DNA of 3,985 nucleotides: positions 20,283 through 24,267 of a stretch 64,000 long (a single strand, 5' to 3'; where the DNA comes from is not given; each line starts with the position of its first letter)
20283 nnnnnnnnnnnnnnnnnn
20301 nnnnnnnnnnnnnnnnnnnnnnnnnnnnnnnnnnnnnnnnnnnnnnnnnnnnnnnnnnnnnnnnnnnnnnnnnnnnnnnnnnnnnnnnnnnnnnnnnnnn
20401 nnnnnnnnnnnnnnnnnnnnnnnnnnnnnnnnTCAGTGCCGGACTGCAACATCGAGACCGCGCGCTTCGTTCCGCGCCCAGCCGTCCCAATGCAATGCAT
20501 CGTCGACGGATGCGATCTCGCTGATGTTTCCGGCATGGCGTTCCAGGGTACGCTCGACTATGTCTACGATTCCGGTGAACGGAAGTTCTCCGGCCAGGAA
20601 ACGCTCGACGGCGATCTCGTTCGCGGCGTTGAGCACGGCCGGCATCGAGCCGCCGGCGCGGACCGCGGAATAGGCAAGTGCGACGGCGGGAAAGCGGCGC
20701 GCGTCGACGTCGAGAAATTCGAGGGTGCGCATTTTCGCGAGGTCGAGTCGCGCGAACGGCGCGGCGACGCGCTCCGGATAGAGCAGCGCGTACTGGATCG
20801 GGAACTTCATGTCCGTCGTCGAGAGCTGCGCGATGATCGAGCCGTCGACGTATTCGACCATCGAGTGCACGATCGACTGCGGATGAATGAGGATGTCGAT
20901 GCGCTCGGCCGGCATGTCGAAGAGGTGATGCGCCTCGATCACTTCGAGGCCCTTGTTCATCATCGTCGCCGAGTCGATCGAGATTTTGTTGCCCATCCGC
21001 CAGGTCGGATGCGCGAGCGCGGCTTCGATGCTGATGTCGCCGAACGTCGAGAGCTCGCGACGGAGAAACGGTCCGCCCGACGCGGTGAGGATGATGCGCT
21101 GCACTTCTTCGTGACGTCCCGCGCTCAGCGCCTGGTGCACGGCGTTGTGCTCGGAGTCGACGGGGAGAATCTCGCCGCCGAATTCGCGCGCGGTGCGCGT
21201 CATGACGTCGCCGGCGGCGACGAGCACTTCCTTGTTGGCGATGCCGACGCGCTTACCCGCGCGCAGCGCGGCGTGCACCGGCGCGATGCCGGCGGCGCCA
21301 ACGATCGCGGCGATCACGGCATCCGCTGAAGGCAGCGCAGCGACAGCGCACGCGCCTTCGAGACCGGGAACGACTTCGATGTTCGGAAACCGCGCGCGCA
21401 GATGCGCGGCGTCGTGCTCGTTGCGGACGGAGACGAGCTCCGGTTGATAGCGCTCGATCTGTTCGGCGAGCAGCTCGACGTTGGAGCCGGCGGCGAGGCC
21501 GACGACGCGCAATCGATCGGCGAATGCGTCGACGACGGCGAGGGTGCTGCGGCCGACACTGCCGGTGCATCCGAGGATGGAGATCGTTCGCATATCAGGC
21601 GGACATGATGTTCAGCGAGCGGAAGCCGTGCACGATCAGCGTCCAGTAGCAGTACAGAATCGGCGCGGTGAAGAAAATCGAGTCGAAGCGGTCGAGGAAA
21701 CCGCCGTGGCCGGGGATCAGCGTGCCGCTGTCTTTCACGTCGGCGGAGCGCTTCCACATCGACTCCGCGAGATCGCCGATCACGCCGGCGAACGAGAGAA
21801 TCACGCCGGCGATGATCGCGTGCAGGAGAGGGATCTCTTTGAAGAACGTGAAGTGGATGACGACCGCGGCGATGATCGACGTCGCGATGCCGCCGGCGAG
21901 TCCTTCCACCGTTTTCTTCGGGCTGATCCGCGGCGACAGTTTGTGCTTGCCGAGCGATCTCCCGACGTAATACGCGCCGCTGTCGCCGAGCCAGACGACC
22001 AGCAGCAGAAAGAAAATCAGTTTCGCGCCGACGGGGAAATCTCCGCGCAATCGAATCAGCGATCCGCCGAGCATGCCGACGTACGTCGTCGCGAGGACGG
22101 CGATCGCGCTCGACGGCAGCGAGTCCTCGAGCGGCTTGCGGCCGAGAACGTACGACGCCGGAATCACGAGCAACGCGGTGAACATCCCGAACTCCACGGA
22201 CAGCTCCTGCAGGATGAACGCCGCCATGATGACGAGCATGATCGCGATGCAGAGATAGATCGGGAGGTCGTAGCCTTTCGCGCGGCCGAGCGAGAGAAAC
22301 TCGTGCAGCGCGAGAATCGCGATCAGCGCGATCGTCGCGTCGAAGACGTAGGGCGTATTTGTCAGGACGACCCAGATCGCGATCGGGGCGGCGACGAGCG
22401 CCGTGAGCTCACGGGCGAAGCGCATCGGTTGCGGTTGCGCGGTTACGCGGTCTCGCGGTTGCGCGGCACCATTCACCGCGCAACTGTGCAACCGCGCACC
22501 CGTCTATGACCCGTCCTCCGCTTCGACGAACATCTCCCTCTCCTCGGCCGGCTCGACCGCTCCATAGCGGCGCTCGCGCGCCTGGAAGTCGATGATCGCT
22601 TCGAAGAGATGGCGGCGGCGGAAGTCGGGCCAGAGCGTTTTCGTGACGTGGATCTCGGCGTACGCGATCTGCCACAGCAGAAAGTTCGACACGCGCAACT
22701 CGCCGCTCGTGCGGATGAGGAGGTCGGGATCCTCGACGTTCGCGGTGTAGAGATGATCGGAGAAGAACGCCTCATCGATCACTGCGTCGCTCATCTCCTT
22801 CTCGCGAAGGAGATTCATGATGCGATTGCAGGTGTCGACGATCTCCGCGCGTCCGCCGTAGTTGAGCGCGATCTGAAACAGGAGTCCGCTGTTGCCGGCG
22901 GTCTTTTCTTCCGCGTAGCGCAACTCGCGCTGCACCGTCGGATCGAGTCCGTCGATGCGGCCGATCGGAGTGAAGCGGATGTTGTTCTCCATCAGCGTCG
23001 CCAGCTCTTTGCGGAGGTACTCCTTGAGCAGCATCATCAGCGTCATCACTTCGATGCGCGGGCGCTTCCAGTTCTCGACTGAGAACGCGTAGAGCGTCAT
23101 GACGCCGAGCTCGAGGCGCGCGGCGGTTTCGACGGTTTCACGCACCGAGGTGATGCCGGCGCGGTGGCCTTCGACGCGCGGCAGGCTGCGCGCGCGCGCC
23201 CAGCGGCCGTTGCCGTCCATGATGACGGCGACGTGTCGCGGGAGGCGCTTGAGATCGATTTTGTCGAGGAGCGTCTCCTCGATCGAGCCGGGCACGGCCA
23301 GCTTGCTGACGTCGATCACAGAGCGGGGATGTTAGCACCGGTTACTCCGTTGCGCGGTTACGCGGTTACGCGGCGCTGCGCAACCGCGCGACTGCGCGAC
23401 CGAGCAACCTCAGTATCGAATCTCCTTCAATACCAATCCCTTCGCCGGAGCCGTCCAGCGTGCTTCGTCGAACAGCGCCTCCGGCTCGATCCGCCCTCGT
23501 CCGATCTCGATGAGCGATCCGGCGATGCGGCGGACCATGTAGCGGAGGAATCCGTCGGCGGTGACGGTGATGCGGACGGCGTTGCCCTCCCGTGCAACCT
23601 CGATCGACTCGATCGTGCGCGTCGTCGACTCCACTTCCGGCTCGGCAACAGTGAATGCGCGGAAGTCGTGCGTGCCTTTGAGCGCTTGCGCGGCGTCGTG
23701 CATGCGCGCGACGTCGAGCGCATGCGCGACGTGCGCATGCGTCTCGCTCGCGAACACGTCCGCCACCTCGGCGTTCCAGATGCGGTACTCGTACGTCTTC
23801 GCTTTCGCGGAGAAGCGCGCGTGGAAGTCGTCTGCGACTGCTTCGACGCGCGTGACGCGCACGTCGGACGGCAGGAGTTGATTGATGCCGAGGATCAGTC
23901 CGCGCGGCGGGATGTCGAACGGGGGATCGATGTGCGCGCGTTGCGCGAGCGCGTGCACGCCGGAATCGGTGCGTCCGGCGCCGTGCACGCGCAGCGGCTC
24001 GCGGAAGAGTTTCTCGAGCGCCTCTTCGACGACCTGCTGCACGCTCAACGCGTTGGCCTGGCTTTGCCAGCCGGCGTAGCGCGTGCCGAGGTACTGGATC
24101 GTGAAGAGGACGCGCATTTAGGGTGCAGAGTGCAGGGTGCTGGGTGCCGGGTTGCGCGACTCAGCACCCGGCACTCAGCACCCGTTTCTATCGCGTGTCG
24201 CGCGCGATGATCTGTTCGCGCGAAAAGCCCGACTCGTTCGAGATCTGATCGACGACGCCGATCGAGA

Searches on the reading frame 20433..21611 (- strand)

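Call 91: search_protein_families(library=pfam, proteins=[window:20433-21611:-], max_evalue=0.00001)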
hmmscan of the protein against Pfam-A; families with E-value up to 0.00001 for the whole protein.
window:20433-21611:- (392 aa): 3 families
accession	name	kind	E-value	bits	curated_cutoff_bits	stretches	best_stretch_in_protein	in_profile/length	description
PF02670.22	DXP_reductoisom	-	9.6e-40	136.7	21.7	1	10-134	1-129/129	1-deoxy-D-xylulose 5-phosphate reductoisomerase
PF13288.12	DXPR_C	-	3.2e-39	134.2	27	1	263-381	1-114/115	DXP reductoisomerase C-terminal domain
PF08436.17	DXP_redisom_C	-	3e-37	127.1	26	1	148-231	1-84/84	1-deoxy-D-xylulose 5-phosphate reductoisomerase C-terminal domain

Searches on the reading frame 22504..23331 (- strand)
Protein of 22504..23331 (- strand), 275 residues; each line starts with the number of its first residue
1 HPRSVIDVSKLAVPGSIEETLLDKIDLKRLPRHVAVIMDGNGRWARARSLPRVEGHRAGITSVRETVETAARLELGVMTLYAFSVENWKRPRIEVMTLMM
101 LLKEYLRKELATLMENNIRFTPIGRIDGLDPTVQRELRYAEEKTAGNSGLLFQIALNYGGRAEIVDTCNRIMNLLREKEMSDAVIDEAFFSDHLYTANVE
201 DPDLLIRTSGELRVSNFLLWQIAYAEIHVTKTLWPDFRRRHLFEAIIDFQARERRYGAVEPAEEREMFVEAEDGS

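Call 91: search_protein_families(library=pfam, proteins=[window:22504-23331:-], max_evalue=0.00001)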
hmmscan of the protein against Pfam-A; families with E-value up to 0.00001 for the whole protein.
window:22504-23331:- (275 aa): 1 family
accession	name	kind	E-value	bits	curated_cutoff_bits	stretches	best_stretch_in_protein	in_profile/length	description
PF01255.24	Prenyltransf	-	1.3e-81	273.8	27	1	37-257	1-219/219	Putative undecaprenyl diphosphate synthase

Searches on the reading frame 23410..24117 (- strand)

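Call 91: search_protein_families(library=pfam, proteins=[window:23410-24117:-], max_evalue=0.00001)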
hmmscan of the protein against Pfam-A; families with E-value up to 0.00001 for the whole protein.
window:23410-24117:- (235 aa): 1 family
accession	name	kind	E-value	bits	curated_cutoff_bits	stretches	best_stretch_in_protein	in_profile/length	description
PF01416.25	PseudoU_synth_1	-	6.3e-33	113.9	23.3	2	142-215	1-78/108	tRNA pseudouridine synthase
